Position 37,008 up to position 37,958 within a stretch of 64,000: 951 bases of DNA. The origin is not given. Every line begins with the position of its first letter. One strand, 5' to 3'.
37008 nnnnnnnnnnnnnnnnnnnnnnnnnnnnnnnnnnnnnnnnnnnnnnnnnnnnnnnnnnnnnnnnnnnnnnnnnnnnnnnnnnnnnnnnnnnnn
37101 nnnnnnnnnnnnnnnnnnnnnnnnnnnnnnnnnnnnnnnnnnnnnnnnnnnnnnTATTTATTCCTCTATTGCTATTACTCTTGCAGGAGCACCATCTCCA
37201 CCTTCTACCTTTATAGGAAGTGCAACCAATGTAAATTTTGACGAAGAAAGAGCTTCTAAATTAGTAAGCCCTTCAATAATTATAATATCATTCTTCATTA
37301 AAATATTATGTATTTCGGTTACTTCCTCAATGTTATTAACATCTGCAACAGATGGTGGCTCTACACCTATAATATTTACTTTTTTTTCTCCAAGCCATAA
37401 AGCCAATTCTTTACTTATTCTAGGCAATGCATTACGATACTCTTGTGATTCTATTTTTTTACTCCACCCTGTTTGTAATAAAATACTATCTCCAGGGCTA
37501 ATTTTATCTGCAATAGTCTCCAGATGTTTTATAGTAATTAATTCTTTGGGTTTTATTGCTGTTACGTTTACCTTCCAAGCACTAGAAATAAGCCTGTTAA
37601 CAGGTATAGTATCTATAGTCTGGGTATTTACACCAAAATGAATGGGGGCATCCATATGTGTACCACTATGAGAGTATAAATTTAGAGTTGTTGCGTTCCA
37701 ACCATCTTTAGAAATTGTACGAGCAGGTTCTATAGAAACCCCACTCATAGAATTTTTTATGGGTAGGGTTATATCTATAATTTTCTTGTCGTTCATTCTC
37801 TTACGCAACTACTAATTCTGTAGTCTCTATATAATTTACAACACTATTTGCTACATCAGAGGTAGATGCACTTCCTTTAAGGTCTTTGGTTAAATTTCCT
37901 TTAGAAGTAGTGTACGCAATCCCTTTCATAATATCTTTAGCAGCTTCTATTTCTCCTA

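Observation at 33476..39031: LacI-associated five-gene operon combining a DUF1537 kinase with a tartrate-dehydrogenase-like enzyme, a cyclase-family hydrolase, an ACS permease and a Gfo/Idh/MocA oxidoreductase: no described pathway fits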

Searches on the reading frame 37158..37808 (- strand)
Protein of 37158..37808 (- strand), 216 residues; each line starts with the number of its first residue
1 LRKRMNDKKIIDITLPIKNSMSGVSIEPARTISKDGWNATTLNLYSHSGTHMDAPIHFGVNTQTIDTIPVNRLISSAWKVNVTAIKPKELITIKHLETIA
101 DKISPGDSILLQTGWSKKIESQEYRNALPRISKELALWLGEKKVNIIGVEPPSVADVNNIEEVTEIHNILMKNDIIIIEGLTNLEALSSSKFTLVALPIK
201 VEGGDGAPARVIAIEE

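Call 3: search_protein_families(library=pfam, proteins=[window:37158-37808:-])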
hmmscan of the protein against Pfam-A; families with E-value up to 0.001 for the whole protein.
window:37158-37808:- (216 aa): 1 family
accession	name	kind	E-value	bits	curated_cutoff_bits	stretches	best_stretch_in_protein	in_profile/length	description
PF04199.19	Cyclase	-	3.3e-28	99.1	23.1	1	11-154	1-140/142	Putative cyclase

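Call 4: search_protein_families(library=ncbifam, proteins=[window:37158-37808:-])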
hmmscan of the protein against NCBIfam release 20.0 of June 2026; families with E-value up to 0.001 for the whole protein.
window:37158-37808:- (216 aa): 1 family
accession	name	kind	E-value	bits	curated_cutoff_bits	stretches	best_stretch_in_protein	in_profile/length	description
TIGR03035.1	trp_arylform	equivalog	3.3e-22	79.5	223.05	1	37-212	36-202/206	arylformamidase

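Call 15: search_solved_structures(query=window:37158-37796:-, max_evalue=0.001)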
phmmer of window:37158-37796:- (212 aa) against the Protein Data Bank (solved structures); distinct sequences matched with E-value up to 0.001: 12.
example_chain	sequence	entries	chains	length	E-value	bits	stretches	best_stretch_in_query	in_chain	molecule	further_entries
8hmo_A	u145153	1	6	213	2.8e-18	69.4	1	5-211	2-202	Metal-dependent hydrolase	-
1r61_A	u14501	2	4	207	6.2e-18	68.3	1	5-210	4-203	metal-dependent hydrolase | Hydrolase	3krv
4cz1_A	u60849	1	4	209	7.6e-16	61.5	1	32-208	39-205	KYNURENINE FORMAMIDASE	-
4co9_A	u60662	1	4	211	7.8e-16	61.5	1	32-208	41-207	KYNURENINE FORMAMIDASE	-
8f9x_A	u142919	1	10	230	2.9e-14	56.4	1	18-210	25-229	Cyclase family protein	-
4j0n_A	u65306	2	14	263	9.6e-11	44.8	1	33-210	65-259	Isatin hydrolase B | Putative uncharacterized protein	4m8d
5nmp_A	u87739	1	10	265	8.4e-10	41.8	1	32-211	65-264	Isatin hydrolase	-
4cob_A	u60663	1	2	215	6e-09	39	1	34-208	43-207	KYNURENINE FORMAMIDASE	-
4cog_A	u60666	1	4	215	7.7e-09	38.6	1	33-208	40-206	KYNURENINE FORMAMIDASE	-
2b0a_A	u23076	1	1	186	8.5e-08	35.2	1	31-211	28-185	Hypothetical protein MJ0783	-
5nnb_A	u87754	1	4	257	2.3e-06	30.5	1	32-210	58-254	isatin hydrolase A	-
5nna_A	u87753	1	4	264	2.5e-06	30.4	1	32-210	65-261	isatin hydrolase A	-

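Call 93: find_related_loci(query=A3, collection=metagenome_contigs, flank=10000)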
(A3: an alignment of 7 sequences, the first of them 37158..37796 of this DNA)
Query A3 (212 aa) in metagenome_contigs; peptide patterns used: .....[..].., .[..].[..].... (x = any residue, [..] = any of these).
351 stretches matched a pattern; 265 encode a relative of the query (tblastn E <= 1e-3); the best 80 are kept; 80 distinct loci.
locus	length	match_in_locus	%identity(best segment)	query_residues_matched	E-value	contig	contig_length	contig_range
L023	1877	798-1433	85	1-212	2e-128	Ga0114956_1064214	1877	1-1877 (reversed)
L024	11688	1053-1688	74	1-212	1e-103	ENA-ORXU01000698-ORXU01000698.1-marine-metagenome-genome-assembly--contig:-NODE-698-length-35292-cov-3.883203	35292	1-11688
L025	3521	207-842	72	1-212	2e-103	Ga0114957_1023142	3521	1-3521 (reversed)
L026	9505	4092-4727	71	1-212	9e-102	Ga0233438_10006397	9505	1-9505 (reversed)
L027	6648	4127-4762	71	1-212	6e-101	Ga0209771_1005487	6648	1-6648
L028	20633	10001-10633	69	1-211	1e-100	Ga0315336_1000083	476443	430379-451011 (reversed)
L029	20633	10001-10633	71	1-211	9e-100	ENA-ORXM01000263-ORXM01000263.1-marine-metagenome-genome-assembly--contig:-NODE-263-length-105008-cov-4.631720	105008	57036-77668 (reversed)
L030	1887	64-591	84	1-176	4e-104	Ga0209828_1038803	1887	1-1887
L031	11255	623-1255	69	1-211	2e-98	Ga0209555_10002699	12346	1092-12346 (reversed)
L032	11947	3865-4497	69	1-211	2e-98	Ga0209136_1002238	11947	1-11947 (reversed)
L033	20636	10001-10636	70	1-212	4e-98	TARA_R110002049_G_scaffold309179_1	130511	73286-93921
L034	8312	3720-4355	67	1-212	1e-96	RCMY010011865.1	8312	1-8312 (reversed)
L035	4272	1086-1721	68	1-212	9e-97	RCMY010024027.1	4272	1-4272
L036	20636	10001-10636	68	1-212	4e-96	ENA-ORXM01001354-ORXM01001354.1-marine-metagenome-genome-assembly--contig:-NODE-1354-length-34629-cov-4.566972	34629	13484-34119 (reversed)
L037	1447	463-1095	67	1-211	1e-102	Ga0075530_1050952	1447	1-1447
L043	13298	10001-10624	57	5-212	2e-85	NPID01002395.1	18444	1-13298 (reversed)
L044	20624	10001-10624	57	5-212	2e-85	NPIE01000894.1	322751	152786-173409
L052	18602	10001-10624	56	5-212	2e-82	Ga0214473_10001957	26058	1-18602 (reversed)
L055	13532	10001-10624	56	5-212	3e-82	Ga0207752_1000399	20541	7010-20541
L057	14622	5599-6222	55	5-212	5e-82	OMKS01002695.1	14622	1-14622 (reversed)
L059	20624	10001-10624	56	5-212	8e-82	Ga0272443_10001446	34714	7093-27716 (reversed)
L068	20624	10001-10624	56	5-212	2e-80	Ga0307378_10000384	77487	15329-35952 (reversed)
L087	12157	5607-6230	55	5-211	2e-77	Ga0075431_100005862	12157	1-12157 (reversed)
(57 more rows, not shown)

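Call 96: search_solved_structures(query=L044:10645-11718:+, max_evalue=0.01, show_alignments=1)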
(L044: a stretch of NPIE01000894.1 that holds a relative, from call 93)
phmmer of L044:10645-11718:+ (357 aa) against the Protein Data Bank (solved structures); distinct sequences matched with E-value up to 0.01: 19.
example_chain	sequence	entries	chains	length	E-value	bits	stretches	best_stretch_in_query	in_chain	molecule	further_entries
7bbx_A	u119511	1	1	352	6.7e-10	42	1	16-183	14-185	Transaldolase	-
3clm_A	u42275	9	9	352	1.1e-09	41.2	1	26-183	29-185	Transaldolase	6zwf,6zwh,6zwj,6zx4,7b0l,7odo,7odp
7oey_A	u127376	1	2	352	1.1e-09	41.2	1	26-183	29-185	Transaldolase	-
7bbw_A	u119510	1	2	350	1.1e-09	41.2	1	26-183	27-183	Transaldolase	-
3r5e_A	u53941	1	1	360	6.6e-07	32.1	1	82-176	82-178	Transaldolase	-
9ui2_A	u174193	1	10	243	0.00022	23.9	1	116-170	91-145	Probable transaldolase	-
1wx0_A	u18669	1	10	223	0.00024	23.7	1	116-170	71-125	transaldolase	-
8bc3_A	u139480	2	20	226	0.0015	21.1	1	89-175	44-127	BmSF-TAL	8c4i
8bc2_A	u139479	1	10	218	0.0016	21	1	89-175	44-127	Transaldolase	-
8bc4_A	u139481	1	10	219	0.0016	21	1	89-175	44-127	Transaldolase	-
3r8r_A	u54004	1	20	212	0.003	20.1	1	118-169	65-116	Transaldolase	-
9lkp_A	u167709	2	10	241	0.004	19.7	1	89-168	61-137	Fructose-6-phosphate aldolase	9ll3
1l6w_A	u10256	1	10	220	0.0079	18.7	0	118-169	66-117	Fructose-6-phosphate aldolase 1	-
8s7h_A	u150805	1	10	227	0.0083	18.7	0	118-169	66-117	Fructose-6-phosphate aldolase 1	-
4s1f_A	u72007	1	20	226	0.0083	18.7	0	118-169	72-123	Fructose-6-phosphate aldolase 1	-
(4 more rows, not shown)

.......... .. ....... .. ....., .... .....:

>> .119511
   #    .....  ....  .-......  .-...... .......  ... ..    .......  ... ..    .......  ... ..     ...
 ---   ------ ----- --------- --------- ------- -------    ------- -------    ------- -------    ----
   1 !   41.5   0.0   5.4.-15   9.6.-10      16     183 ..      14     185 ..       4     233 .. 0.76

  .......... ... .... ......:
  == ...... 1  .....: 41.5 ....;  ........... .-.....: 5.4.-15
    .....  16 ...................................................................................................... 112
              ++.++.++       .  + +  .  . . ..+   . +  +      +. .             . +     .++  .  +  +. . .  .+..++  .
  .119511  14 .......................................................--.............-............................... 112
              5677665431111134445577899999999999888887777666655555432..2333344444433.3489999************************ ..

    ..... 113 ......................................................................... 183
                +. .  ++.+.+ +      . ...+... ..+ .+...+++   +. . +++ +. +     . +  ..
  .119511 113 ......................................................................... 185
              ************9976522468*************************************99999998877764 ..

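Call 114: search_protein_families(library=pfam, proteins=[L044:10645-11718:+, L043:766-3504:+, L057:242-1426:+, L055:1160-1948:+, L052:7038-8927:+, L059:14379-15779:-, L068:12347-13846:-, L087:6248-8485:+], max_evalue=0.001)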
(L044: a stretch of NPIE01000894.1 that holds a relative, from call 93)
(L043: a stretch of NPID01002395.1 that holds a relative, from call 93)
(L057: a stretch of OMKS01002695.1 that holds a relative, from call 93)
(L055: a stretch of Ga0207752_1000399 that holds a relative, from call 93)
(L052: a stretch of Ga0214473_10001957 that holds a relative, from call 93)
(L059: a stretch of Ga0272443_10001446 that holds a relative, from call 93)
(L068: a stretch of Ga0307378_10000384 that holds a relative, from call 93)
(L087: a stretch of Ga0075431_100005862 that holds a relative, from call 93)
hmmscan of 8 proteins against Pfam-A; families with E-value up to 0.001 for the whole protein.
L044:10645-11718:+ (357 aa): 1 family
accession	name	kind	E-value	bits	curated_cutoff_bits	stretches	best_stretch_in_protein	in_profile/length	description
PF00923.25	TAL_FSA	-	1.4e-24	87.4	27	1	24-266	8-225/285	Transaldolase/Fructose-6-phosphate aldolase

L043:766-3504:+ (912 aa): 3 families
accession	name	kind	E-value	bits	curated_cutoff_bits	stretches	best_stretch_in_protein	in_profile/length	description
PF00754.31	F5_F8_type_C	-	4.4e-09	37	28.2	1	352-458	13-115/127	F5/8 type C domain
PF22633.2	F5_F8_type_C_2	-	1.8e-07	32.1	27.8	1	361-453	10-91/91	NedA-like, galactose-binding domain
PF14652.11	DUF4457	-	0.00046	20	26.7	0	357-444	66-151/323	Domain of unknown function (DUF4457)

L057:242-1426:+ (394 aa): 4 families
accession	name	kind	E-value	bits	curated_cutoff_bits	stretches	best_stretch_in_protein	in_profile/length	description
PF13377.12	Peripla_BP_3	-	1.5e-36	126.5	26.5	1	116-281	1-167/167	Periplasmic binding protein-like domain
PF12833.13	HTH_18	-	7.7e-17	61.8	33.6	1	312-388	2-78/80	Helix-turn-helix domain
PF00165.29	HTH_AraC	-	1e-11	45.1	26.6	2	353-388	7-41/42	Bacterial regulatory helix-turn-helix proteins, AraC family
PF13407.12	Peripla_BP_4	-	0.00012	22.1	35.1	1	27-261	17-257/258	Periplasmic binding protein domain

L055:1160-1948:+ (262 aa): 2 families
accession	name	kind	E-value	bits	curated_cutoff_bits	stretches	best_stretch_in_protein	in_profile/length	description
PF07963.17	N_methyl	-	5.4e-08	32.5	21.2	1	15-39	2-26/27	Prokaryotic N-terminal methylation motif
PF07596.16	SBP_bac_10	-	5.8e-08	33.5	23.3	1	44-105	1-61/268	Protein of unknown function (DUF1559)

L052:7038-8927:+ (629 aa): 3 families
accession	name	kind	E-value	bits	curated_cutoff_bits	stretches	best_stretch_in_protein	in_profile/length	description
PF16586.11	DUF5060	-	1.9e-20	73.3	27.2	1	31-113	2-70/70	Domain of unknown function (DUF5060)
PF12904.13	Collagen_bind_2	-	3.3e-11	43.3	22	1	536-620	5-89/92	Putative collagen-binding domain of a collagenase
PF13204.13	Apiosidase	-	0.00071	19.7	26.5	0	328-486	129-276/320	Apiosidase-like, catalytic domain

L059:14379-15779:- (466 aa): 3 families
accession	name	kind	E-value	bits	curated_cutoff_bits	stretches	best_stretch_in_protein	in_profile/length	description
PF01408.29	GFO_IDH_MocA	-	1e-19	71.8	24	1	44-178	1-118/120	Oxidoreductase family, NAD-binding Rossmann fold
PF19051.5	GFO_IDH_MocA_C2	-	2.5e-17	63.7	23.3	1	216-307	36-125/254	Oxidoreductase family, C-terminal alpha/beta domain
PF22725.1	GFO_IDH_MocA_C3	-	0.00013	22.4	27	0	247-285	26-63/124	GFO/IDH/MocA C-terminal domain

L068:12347-13846:- (499 aa): 3 families
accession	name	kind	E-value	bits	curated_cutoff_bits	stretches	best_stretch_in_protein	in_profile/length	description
PF00884.28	Sulfatase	-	1.4e-56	192.5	25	1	62-370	1-300/301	Sulfatase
PF16347.10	SGSH_C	-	3.3e-22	79.7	29.3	1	327-471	9-150/154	N-sulphoglucosamine sulphohydrolase, C-terminal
PF01663.27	Phosphodiest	-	2.7e-09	37.5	23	1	65-311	2-220/342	Type I phosphodiesterase / nucleotide pyrophosphatase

L087:6248-8485:+ (745 aa): 2 families
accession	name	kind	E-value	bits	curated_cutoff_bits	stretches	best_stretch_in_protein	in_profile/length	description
PF20601.3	DUF6797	-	7e-32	110.6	24.9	1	59-153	1-96/96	Domain of unknown function (DUF6797)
PF23500.1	DUF7133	-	0.00011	22.1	27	1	358-436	77-154/385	Domain of unknown function (DUF7133)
